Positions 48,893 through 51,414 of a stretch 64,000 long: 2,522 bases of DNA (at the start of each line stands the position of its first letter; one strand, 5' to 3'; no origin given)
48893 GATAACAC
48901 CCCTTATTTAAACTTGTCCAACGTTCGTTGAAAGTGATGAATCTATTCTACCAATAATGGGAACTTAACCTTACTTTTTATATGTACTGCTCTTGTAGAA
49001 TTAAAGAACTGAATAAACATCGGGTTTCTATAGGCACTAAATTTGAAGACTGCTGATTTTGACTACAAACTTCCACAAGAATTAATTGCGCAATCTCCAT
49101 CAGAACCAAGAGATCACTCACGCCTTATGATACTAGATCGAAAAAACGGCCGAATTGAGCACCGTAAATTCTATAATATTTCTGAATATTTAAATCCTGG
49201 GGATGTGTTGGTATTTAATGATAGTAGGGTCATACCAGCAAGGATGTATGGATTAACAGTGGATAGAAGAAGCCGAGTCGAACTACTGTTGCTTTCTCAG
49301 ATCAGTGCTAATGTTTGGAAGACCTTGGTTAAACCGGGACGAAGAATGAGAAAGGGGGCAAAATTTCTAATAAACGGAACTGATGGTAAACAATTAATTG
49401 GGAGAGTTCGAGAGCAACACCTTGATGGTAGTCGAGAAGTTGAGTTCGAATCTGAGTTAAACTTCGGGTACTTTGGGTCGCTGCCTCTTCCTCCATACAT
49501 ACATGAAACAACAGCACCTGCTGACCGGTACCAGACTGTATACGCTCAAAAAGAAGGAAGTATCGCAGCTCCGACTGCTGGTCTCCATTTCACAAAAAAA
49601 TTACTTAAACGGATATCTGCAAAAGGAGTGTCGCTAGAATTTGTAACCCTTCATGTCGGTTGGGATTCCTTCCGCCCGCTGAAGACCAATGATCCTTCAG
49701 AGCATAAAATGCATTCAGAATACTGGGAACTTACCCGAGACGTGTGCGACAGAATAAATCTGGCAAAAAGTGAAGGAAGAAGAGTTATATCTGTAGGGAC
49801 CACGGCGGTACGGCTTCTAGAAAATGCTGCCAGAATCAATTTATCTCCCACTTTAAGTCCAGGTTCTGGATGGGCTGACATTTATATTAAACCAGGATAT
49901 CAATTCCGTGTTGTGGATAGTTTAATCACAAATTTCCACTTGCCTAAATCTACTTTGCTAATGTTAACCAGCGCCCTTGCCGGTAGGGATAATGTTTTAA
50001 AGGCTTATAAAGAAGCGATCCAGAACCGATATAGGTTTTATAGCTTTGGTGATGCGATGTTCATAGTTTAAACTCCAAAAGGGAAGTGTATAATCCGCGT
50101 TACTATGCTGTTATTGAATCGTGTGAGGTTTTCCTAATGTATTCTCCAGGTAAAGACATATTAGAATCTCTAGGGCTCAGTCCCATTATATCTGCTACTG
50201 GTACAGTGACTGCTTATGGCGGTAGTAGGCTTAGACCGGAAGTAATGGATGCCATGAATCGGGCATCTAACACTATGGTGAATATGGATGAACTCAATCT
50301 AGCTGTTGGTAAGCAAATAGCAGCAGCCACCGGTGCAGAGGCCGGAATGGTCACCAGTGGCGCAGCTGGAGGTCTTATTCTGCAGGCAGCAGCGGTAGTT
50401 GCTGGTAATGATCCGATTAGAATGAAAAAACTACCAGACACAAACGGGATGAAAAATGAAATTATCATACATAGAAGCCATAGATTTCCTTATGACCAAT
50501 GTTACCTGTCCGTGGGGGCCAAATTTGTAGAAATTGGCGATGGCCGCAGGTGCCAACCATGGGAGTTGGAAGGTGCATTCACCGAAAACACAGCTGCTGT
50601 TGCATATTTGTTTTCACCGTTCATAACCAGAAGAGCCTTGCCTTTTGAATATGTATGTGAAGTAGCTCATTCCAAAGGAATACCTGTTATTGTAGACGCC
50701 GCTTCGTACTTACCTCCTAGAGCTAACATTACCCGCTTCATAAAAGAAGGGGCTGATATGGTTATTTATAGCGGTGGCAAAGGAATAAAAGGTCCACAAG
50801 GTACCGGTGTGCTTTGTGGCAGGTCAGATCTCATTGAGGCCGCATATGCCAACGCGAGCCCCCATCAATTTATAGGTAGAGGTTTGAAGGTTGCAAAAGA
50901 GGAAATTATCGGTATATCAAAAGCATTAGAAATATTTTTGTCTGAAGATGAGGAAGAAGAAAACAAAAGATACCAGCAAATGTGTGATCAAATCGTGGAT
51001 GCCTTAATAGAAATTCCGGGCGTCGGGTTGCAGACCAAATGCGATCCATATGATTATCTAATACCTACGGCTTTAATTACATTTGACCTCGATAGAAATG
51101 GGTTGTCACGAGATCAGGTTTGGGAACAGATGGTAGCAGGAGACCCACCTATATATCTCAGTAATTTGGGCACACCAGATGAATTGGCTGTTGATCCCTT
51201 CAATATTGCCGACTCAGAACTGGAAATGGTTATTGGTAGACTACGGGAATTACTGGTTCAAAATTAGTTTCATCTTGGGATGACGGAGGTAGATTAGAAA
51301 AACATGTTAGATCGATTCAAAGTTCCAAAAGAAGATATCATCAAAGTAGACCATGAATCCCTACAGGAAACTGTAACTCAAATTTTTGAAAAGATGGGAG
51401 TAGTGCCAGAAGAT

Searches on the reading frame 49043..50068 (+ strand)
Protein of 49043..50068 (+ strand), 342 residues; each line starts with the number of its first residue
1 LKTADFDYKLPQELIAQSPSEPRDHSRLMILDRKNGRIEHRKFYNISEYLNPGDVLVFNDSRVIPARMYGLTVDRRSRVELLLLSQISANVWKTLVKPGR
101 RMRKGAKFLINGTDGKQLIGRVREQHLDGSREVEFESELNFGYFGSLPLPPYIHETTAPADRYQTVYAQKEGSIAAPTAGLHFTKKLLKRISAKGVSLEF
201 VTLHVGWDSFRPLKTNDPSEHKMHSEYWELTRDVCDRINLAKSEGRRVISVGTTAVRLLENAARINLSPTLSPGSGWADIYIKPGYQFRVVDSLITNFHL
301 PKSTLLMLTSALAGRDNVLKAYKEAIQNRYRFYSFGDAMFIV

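Call 101: search_protein_families(library=pfam, proteins=[window:49043-50068:+], max_evalue=0.00001)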
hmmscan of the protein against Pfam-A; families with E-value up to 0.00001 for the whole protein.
window:49043-50068:+ (342 aa): 1 family
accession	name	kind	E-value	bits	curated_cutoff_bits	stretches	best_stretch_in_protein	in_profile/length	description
PF02547.20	Queuosine_synth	-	7e-130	433.3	25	1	4-341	2-322/322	Queuosine biosynthesis protein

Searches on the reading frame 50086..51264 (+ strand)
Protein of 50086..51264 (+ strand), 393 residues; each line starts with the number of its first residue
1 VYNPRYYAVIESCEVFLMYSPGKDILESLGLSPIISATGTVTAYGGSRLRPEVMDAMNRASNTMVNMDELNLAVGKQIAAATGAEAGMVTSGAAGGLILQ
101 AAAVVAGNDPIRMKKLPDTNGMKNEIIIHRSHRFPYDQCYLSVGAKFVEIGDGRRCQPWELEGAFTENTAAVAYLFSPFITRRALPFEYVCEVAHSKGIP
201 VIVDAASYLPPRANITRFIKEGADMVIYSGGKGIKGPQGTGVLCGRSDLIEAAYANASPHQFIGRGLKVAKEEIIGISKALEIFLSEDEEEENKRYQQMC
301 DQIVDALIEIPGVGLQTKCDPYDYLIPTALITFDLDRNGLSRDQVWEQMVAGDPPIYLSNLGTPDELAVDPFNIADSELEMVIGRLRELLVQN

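Call 101: search_protein_families(library=pfam, proteins=[window:50086-51264:+], max_evalue=0.00001)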
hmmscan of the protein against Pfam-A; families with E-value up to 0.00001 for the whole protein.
window:50086-51264:+ (393 aa): 2 families
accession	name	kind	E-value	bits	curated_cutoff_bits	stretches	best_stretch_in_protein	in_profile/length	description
PF00266.25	Aminotran_5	-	6e-11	42.4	21.5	1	145-253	116-221/371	Aminotransferase class-V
PF03841.19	SelA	-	7.7e-10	38.8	22.8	1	35-294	2-269/367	L-seryl-tRNA selenium transferase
